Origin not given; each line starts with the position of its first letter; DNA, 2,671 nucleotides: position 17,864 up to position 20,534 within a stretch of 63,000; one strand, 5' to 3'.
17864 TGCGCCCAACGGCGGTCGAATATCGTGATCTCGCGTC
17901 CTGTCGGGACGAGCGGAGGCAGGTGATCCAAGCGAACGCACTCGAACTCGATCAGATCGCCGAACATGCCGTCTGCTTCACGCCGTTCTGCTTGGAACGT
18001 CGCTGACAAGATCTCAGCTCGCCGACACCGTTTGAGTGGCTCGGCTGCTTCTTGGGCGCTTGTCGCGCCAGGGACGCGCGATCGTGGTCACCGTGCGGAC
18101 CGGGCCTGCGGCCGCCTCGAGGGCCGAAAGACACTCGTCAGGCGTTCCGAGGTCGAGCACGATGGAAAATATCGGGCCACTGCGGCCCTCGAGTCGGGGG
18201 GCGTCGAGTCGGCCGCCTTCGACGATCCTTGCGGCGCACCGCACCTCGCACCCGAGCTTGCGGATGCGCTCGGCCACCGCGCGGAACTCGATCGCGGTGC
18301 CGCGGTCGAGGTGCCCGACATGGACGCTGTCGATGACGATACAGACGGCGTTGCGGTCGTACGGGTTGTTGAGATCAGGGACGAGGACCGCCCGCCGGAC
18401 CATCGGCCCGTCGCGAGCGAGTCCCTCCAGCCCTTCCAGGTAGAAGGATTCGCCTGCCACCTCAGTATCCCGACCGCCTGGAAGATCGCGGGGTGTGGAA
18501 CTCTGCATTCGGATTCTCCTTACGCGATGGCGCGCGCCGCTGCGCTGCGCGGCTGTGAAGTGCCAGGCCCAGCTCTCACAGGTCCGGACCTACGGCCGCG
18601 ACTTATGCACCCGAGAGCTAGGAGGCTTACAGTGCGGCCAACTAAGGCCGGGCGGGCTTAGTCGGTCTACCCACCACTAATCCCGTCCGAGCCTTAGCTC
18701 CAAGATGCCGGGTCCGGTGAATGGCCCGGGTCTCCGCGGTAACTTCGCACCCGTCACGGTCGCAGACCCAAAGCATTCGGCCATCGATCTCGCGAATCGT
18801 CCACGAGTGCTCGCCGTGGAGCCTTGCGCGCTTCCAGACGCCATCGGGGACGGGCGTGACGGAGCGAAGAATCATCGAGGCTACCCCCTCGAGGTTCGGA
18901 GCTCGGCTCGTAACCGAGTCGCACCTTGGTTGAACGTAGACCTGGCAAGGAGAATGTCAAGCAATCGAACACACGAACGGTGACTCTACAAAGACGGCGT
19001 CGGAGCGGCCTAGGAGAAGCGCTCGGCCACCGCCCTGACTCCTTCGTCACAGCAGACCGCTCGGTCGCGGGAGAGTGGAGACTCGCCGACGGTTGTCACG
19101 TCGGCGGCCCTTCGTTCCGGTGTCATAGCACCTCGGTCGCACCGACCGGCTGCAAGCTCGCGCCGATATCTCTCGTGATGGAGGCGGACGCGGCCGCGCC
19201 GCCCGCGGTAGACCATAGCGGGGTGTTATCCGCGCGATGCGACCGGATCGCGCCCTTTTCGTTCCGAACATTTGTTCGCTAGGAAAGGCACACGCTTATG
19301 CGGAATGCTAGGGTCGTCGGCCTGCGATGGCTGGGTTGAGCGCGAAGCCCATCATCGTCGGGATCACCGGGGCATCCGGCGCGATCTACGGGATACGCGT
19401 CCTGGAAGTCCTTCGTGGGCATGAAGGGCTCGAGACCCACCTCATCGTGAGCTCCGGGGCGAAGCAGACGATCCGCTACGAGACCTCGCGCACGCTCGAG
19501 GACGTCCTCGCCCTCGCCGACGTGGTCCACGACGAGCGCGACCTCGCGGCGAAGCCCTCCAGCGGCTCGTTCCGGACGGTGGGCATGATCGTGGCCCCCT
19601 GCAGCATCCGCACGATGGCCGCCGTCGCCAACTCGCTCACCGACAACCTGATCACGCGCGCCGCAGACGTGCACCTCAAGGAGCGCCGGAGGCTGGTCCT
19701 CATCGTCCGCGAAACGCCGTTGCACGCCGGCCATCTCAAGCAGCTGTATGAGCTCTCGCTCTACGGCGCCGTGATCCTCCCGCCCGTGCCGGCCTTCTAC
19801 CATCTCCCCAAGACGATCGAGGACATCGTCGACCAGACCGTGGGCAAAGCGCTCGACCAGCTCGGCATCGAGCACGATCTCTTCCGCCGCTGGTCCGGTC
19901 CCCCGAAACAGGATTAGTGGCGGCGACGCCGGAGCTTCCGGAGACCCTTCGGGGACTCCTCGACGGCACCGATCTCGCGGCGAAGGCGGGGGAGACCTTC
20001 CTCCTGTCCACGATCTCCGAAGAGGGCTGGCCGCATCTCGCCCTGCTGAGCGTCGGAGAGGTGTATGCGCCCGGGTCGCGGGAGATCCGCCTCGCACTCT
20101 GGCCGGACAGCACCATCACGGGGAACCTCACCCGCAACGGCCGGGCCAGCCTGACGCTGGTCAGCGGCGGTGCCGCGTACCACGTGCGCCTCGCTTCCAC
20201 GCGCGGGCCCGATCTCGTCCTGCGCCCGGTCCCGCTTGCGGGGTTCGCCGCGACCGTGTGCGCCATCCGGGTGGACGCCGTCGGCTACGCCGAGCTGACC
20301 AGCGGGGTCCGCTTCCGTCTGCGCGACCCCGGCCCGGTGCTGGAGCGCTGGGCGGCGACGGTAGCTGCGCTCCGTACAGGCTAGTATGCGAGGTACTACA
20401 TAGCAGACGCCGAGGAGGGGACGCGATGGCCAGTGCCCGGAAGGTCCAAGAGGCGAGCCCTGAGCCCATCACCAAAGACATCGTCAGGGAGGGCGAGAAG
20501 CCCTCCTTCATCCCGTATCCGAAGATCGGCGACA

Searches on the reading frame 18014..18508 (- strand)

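Call 22: search_protein_families(library=pfam, proteins=[window:18014-18508:-], max_evalue=0.01)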
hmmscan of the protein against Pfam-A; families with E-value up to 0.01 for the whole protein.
window:18014-18508:- (164 aa): 1 family
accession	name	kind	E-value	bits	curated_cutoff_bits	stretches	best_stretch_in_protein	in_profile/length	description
PF08797.16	HIRAN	-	0.0013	19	24.7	1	25-75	15-62/96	HIRAN domain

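Call 43: search_protein_families(library=phrogs, proteins=[window:18014-18508:-], max_evalue=0.01)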
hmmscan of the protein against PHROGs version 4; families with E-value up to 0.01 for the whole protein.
window:18014-18508:- (164 aa): 0 families

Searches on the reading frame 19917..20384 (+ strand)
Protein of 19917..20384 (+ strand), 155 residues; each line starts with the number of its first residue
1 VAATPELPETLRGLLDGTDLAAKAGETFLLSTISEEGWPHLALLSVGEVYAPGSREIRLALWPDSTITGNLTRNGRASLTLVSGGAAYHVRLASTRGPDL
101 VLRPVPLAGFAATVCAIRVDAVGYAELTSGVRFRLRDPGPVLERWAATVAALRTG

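Call 22: search_protein_families(library=pfam, proteins=[window:19917-20384:+], max_evalue=0.01)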
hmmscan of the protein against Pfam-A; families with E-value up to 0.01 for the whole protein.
window:19917-20384:+ (155 aa): 1 family
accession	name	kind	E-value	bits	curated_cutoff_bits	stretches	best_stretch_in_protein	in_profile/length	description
PF01243.27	PNPOx_N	-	5.5e-05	24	28.1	1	26-92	13-69/120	Pyridoxamine 5'-phosphate oxidase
